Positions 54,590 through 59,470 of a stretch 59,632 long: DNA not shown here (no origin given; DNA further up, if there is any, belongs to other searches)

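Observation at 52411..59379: Non-canonical, stripped-down type VIIb-like secretion locus: essC-yukD converging on six small helical genes, with no EssB/EsaA/EssA or toxin in view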

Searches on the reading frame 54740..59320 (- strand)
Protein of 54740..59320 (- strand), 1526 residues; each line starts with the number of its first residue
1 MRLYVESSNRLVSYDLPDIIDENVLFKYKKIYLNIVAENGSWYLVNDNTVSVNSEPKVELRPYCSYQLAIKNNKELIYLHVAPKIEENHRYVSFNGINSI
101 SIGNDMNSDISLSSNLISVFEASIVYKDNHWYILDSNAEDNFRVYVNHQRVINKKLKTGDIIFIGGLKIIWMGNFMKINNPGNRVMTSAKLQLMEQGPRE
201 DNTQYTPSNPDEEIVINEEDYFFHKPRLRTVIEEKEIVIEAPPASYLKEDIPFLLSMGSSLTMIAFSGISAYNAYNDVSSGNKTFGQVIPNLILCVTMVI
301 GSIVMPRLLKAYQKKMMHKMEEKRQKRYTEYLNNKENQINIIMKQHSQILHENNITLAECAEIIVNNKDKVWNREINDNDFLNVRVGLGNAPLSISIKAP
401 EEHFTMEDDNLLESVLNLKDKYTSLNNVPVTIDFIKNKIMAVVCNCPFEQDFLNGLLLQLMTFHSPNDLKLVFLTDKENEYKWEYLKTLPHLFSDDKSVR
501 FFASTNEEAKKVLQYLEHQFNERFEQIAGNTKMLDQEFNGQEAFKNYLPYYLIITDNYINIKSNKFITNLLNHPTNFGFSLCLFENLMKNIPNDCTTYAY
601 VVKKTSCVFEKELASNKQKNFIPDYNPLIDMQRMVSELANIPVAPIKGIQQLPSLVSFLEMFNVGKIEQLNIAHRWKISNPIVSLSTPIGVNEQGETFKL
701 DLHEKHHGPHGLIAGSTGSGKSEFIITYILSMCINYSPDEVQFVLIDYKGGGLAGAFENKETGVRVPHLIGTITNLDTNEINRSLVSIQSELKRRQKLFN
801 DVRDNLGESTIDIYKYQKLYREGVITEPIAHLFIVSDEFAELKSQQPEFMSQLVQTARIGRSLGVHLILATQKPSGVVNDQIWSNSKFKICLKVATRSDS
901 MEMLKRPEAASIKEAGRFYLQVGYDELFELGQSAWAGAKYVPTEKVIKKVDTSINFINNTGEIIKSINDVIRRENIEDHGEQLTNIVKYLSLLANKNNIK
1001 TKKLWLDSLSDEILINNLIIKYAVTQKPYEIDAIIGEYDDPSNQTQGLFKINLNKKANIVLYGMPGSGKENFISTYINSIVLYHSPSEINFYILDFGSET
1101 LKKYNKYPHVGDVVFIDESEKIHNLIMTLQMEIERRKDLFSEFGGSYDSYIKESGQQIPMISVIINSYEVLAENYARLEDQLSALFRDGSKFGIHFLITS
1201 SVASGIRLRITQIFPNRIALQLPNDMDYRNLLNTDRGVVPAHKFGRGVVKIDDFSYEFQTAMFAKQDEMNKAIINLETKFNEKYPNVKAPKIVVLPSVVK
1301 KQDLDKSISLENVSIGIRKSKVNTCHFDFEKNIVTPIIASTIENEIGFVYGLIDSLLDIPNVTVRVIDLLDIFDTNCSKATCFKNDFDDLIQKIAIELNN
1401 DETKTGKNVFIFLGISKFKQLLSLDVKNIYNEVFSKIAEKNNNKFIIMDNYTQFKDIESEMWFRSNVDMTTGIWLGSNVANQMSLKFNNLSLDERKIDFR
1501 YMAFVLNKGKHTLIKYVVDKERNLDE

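Call 3: search_protein_families(library=pfam, proteins=[window:54740-59320:-], max_evalue=1)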
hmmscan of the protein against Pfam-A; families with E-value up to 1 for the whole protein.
window:54740-59320:- (1526 aa): 9 families
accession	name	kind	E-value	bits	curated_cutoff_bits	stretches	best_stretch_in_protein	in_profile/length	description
PF01580.24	FtsK_SpoIIIE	-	1.4e-54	185.3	24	3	688-875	21-220/221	FtsK/SpoIIIE family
PF00498.31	FHA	-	9.6e-06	26.4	20.7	1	100-165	1-67/67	FHA domain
PF16697.10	Yop-YscD_cpl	-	0.0036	18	33.2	1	99-168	18-87/94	Inner membrane component of T3SS, cytoplasmic domain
PF13555.12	AAA_29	-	0.016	15.3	27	1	707-726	22-42/61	P-loop containing region of AAA domain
PF05872.18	HerA_C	-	0.029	13.4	22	1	700-755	13-63/502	Helicase HerA-like C-terminal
PF13245.12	AAA_19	-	0.07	13.7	25.1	0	1055-1084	10-39/134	AAA domain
PF24883.2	NPHP3_N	-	0.081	13.6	24.8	0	1056-1105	22-69/164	Nephrocystin 3, N-terminal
PF25201.1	nSTAND6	-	0.11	13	27.7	1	1052-1079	14-41/148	Novel STAND NTPase 6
PF01935.23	DUF87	-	0.35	11.4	23.2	1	697-750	13-62/220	Helicase HerA, central domain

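Call 4: search_protein_families(library=ncbifam, proteins=[window:54740-59320:-], max_evalue=1)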
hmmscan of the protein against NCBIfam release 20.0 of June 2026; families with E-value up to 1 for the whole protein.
window:54740-59320:- (1526 aa): 9 families
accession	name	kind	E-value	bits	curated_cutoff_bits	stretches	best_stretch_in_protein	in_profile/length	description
TIGR03928.1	T7_EssCb_Firm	equivalog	5.2e-289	961.9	778.4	1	222-1515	6-1293/1296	type VII secretion protein EssC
TIGR03924.1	T7SS_EccC_a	equivalog_domain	9e-111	371.7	509.15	2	290-927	45-661/673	type VII secretion protein EccCa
TIGR03925.1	T7SS_EccC_b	equivalog_domain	8.8e-73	245.4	346.55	2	996-1332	12-361/564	type VII secretion protein EccCb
NF007615.0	PRK10263.1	equivalog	3.3e-17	61.5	1566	2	695-916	1000-1228/1355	DNA translocase FtsK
NF042943.1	HerA_antiphage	equivalog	0.016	13.8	800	0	709-769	157-213/566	anti-phage-associated helicase HerA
TIGR02788.1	VirB11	equivalog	0.026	13.6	249.95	1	1042-1080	130-168/308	P-type DNA transfer ATPase VirB11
NF041660.2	oxygluDhInhib_OdhI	equivalog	0.064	13.1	200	1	100-172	58-128/130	oxoglutarate dehydrogenase inhibitor Odhl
NF049989.1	CD0519_CD1768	subfamily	0.1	11.2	300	1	284-337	152-205/378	CD0519/CD1768 family membrane protein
NF041214.1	plasmid_TraB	equivalog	0.2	10.1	800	0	689-727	225-267/639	plasmid transfer protein TraB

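Call 9: find_encoding_contigs(protein=window:54740-59320:-, flank=10000, max_places=6)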
Protein window:54740-59320:- (1526 aa): no gene with exactly this product is on record in the collection.

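Call 10: find_related_loci(query=window:54740-59320:-, collection=genome_contigs, flank=10000)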
Query window:54740-59320:- (1526 aa) in genome_contigs; peptide patterns used: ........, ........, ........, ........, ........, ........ (x = any residue, [..] = any of these).
598 stretches matched a pattern (row limit reached: there are more); 574 encode a relative of the query (tblastn E <= 1e-3); the best 80 are kept; 80 distinct loci.
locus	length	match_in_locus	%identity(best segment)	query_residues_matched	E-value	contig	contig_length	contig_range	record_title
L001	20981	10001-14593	53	1-1526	0e+0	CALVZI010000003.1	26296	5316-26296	MAG: uncultured Bacilli bacterium isolate E10__bin67 genome assembly, contig: E10__k127_2027143, whole genome shotgun se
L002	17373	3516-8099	49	1-1521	0e+0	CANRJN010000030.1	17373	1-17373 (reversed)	MAG: uncultured Bacilli bacterium isolate Lapin-021__bin67 genome assembly, contig: Lapin-021__NODE_3695_length_17373_co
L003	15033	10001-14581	48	1-1521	0e+0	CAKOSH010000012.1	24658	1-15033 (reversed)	MAG: uncultured Bacilli bacterium isolate REFINED_METABAT215_TOP10_CONTIGS_1500_ASSEMBLY_K77_MERGED__Hadza_MoBio_C-REDO_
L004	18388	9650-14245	48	1-1521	0e+0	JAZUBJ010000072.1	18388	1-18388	MAG: Bacilli bacterium isolate T1900045317_YK20190006.MAGScoT_cleanbin_000043 SGB_6317_k141_1532136, whole genome shotgu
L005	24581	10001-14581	48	1-1521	0e+0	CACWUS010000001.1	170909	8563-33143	MAG: uncultured Erysipelotrichaceae bacterium isolate RUG10929 genome assembly, contig: RUG10929_asm_1, whole genome sho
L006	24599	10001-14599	47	1-1526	0e+0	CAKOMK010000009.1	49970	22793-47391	MAG: uncultured Bacilli bacterium isolate REFINED_METABAT215_TOP10_CONTIGS_1500_ASSEMBLY_K77_MERGED__Hadza_MoBio_hadza-E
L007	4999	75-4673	47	1-1526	0e+0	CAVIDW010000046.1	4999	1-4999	bacterium isolate H07617-L1_cleanbin_000040 genome assembly, contig: Spades_H07617-L1_contig_10495, whole genome shotgun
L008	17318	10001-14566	49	3-1519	0e+0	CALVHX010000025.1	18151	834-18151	MAG: uncultured Bacilli bacterium isolate BRZ_PI__bin89 genome assembly, contig: BRZ_PI__NODE_4532_length_18151_cov_8.57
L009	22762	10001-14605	46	1-1526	0e+0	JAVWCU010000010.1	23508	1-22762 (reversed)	MAG: Bacilli bacterium isolate CGS10Y4-bin68 NODE_1730_length_23508_cov_7.871871, whole genome shotgun sequence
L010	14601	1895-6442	46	14-1522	0e+0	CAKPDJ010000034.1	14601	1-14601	MAG: uncultured Bacilli bacterium isolate REFINED_METABAT215_TOP10_CONTIGS_1500_ASSEMBLY_K77_MERGED__Hadza_PheChl_Fiber-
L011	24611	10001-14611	47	1-1526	0e+0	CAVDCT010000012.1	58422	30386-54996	Roseburia sp. AF12-17LB isolate H07620-L1_cleanbin_000017 genome assembly, contig: Spades_H07620-L1_contig_405, whole ge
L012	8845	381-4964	47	1-1523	0e+0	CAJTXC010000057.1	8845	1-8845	MAG TPA_asm: uncultured Bacilli bacterium isolate MGBC118889 genome assembly, contig: MGBC118889.57, whole genome shotgu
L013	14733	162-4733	47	3-1519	0e+0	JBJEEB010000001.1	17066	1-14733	MAG: Bacilli bacterium isolate LOHA07_bin.021 NODE_1005_length_17066_cov_13.346011, whole genome shotgun sequence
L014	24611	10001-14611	46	1-1521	0e+0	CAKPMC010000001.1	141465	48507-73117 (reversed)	MAG: uncultured Bacilli bacterium isolate REFINED_METABAT215_TOP10_CONTIGS_1500_ASSEMBLY_K77_MERGED__Hadza_MoBio_hadza-E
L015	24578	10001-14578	48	1-1521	0e+0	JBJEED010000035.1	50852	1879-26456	MAG: Bacilli bacterium isolate LOHA09_bin.008 NODE_287_length_50852_cov_12.298994, whole genome shotgun sequence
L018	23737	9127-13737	44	1-1526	0e+0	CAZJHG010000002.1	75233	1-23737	MAG TPA_asm: uncultured Muribaculaceae bacterium isolate SRP225648_co1_607 genome assembly, contig: NODE_477_length_7523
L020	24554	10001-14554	45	1-1526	0e+0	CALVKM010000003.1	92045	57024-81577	MAG: uncultured Bacilli bacterium isolate BRZ_NS__bin93 genome assembly, contig: BRZ_NS__NODE_321_length_92045_cov_40.15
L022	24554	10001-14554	45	1-1526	0e+0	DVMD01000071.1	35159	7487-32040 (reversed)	MAG TPA_asm: Candidatus Onthocola stercorigallinarum isolate CHK195-3072 CHK195__C214864_L35159_ERR3414590, whole genome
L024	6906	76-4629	45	1-1526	0e+0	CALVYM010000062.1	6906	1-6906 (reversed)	MAG: uncultured Bacilli bacterium isolate BRZ_CT__bin11 genome assembly, contig: BRZ_CT__NODE_12993_length_6906_cov_10.7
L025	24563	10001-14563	45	1-1526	0e+0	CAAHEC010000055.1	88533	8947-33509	MAG TPA_asm: Bacilli bacterium, isolate HGM10828, WGS project CAAHEC010000000 data, contig: SRS820626_38_k75_79192, whol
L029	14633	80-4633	44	1-1526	0e+0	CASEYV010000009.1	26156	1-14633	uncultured bacterium isolate O97_L4_313313_idba_bin.81 genome assembly, contig: O97_L4_313313_idba_bin.81.fa_scaffold_11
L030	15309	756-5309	44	1-1526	0e+0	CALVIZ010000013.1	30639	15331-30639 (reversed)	MAG: uncultured Bacilli bacterium isolate BRZ_PF__bin60 genome assembly, contig: BRZ_PF__NODE_1733_length_30639_cov_6.21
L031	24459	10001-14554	44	1-1526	0e+0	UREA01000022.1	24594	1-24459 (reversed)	uncultured Tenericutes bacterium isolate UMGS910 genome assembly, contig: NODE_586_length_24594_cov_6.245625, whole geno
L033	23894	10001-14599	47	1-1526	0e+0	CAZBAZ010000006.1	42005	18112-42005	MAG TPA_asm: uncultured Clostridium sp. isolate binchicken_co354_412 genome assembly, contig: NODE_702_length_42005_cov_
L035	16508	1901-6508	44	1-1519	0e+0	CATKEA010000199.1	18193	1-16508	MAG: uncultured Bacilli bacterium isolate iMGMC-980_1678881718 genome assembly, contig: MegahitA5_33168, whole genome sh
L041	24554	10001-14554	44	1-1524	0e+0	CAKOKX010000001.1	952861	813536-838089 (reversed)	MAG: uncultured Bacilli bacterium isolate REFINED_METABAT215_TOP10_CONTIGS_1500_ASSEMBLY_K77_MERGED__Hadza_MoBio_hadza-I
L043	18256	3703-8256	44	1-1526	0e+0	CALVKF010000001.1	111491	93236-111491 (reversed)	MAG: uncultured Bacilli bacterium isolate BRZ_BL__bin6 genome assembly, contig: BRZ_BL__NODE_220_length_111491_cov_8.138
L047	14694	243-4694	43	33-1515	0e+0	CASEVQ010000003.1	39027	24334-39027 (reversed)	uncultured bacterium isolate B51_L2_308308_idba_bin.104 genome assembly, contig: B51_L2_308308_idba_bin.104.fa_scaffold_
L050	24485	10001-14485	42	33-1526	0e+0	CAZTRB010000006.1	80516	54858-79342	MAG TPA_asm: uncultured Muribaculaceae bacterium isolate binchicken_co45_761 genome assembly, contig: NODE_283_length_80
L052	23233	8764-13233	42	33-1515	0e+0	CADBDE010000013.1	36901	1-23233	MAG: uncultured Erysipelotrichaceae bacterium isolate RUG13868 genome assembly, contig: RUG13868_asm_13, whole genome sh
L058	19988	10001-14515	41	19-1522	0e+0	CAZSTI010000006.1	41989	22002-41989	MAG TPA_asm: uncultured Muribaculaceae bacterium isolate SRP294416_co1_123 genome assembly, contig: NODE_1430_length_419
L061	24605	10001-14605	47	1-1526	0e+0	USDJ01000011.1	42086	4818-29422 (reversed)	uncultured Tenericutes bacterium isolate UMGS1613 genome assembly, contig: NODE_428_length_42086_cov_18.977112, whole ge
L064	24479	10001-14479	41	33-1526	0e+0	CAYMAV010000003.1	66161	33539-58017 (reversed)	MAG TPA_asm: uncultured Clostridium sp. isolate SRP294416_co3_836 genome assembly, contig: NODE_300_length_66161_cov_8.0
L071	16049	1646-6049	42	29-1487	0e+0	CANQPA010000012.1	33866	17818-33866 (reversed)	MAG: uncultured Bacilli bacterium isolate Lapin-032__bin42 genome assembly, contig: Lapin-032__NODE_2083_length_33866_co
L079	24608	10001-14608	41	1-1517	0e+0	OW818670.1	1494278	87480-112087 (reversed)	metagenome genome assembly, chromosome: 1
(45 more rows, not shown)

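Call 17: search_protein_families(library=pfam, proteins=[L005:9333-9959:+, L041:14871-16421:+, L041:18520-19338:+, L041:8419-9963:+, L041:14554-14808:+, L041:16481-16792:+, L041:16802-17122:+, L041:17131-17595:+, L041:17921-18220:+, L041:18201-18497:+], max_evalue=0.1)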
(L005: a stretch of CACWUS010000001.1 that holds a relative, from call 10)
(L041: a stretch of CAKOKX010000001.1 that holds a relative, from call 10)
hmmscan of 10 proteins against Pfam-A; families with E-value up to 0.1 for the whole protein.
L005:9333-9959:+ (208 aa): 1 family
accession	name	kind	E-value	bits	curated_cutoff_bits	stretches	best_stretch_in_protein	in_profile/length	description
PF04473.18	DUF553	-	0.0097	15.8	20.5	1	26-124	18-112/140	Transglutaminase-like domain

L041:14871-16421:+ (516 aa): 2 families
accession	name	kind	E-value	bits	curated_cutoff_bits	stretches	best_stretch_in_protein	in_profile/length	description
PF06114.19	Peptidase_M78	-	0.00012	22.3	22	1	194-234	22-62/123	IrrE N-terminal-like domain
PF20573.4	DUF6782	-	0.031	14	27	1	184-225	58-101/241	Putative metallopeptidase family (DUF6782)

L041:18520-19338:+ (272 aa): 5 families
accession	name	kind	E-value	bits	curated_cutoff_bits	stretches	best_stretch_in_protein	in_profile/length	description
PF13780.11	DUF4176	-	3.6e-25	88.3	25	1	5-75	1-70/74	Domain of unknown function (DUF4176)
PF07559.19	FlgE_D2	-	0.002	19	22.7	0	30-178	21-135/142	Flagellar basal body protein FlaE D2 domain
PF10049.14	DUF2283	-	0.0087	16.7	23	0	203-219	27-43/49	Protein of unknown function (DUF2283)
PF24989.1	DUF7776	-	0.027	15.4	27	0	202-221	36-55/70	Domain of unknown function (DUF7776)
PF22096.1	TagH_C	-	0.079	14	27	1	189-243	34-87/107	Teichoic acid transporter subunit TagH C-terminal domain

L041:8419-9963:+ (514 aa): 1 family
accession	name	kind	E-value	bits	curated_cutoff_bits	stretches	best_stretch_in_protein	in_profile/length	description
PF10251.14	PEN-2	-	0.03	15.2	25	0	403-460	31-90/93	Presenilin enhancer-2 subunit of gamma secretase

L041:14554-14808:+ (84 aa): 0 families

L041:16481-16792:+ (103 aa): 1 family
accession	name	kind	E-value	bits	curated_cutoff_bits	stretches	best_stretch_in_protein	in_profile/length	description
PF17111.11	PigL_N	-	0.034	13.9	27.2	1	25-103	76-163/209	Pigment biosynthesis cluster protein PigL N-terminal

L041:16802-17122:+ (106 aa): 2 families
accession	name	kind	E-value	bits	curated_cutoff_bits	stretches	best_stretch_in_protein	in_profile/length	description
PF06013.18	WXG100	-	0.01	16.5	27.3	1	36-97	23-82/86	Proteins of 100 residues with WXG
PF15599.11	Imm63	-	0.085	13.5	26.7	0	34-63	51-80/82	Immunity protein 63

L041:17131-17595:+ (154 aa): 15 families
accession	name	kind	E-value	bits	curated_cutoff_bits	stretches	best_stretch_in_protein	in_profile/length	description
PF04513.17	Baculo_PEP_C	-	0.00049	20.6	38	1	52-121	46-111/140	Baculovirus polyhedron envelope protein, PEP, C terminus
PF09763.15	Sec3_CC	-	0.0011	19.2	27.1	1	62-122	3-62/133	Exocyst complex component Sec3, coiled-coil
PF07464.16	ApoLp-III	-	0.0013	19.3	36.3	1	88-154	26-93/146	Apolipophorin-III precursor (apoLp-III)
PF03915.18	AIP3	-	0.0021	17.7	31.6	1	39-131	60-156/406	Actin interacting protein 3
PF05478.16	Prominin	-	0.0023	16.6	34.3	1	5-128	300-419/799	Prominin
PF08702.15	Fib_alpha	-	0.015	16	29.9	1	86-154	19-87/143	Fibrinogen alpha/beta chain family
PF07889.17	DUF1664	-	0.02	15.4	34.6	0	84-135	23-74/124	Protein of unknown function (DUF1664)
PF14643.11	DUF4455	-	0.025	13.7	30.4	1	63-132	11-80/469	Domain of unknown function (DUF4455)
PF23264.1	DUF7073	-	0.039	14.6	27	0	49-95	1-47/95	Domain of unknown function (DUF7073)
PF12896.12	ANAPC4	-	0.05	13.5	23.1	0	89-137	9-57/203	Anaphase-promoting complex, cyclosome, subunit 4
PF23742.1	VBS_C3G9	-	0.053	14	27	1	59-115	39-88/120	C3G9 VBS-like domain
PF10228.14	HPF1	-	0.053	13.6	27.1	0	72-135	67-131/251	Histone PARylation factor 1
PF04108.17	ATG17_like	-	0.087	12.7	43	0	88-134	116-162/355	Autophagy protein ATG17-like domain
PF10155.14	CNOT11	-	0.093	13.3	25.9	0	55-108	19-70/125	CCR4-NOT transcription complex subunit 11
PF16043.11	DUF4795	-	0.097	12.5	34.8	0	98-136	84-122/208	Domain of unknown function (DUF4795)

L041:17921-18220:+ (99 aa): 2 families
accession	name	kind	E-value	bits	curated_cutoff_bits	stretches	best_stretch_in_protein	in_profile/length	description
PF06013.18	WXG100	-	2.2e-06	28.3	27.3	1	3-85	2-82/86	Proteins of 100 residues with WXG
PF05064.18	Nsp1_C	-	0.021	15.1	24.1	0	51-91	24-64/114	Nsp1-like C-terminal region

L041:18201-18497:+ (98 aa): 0 families
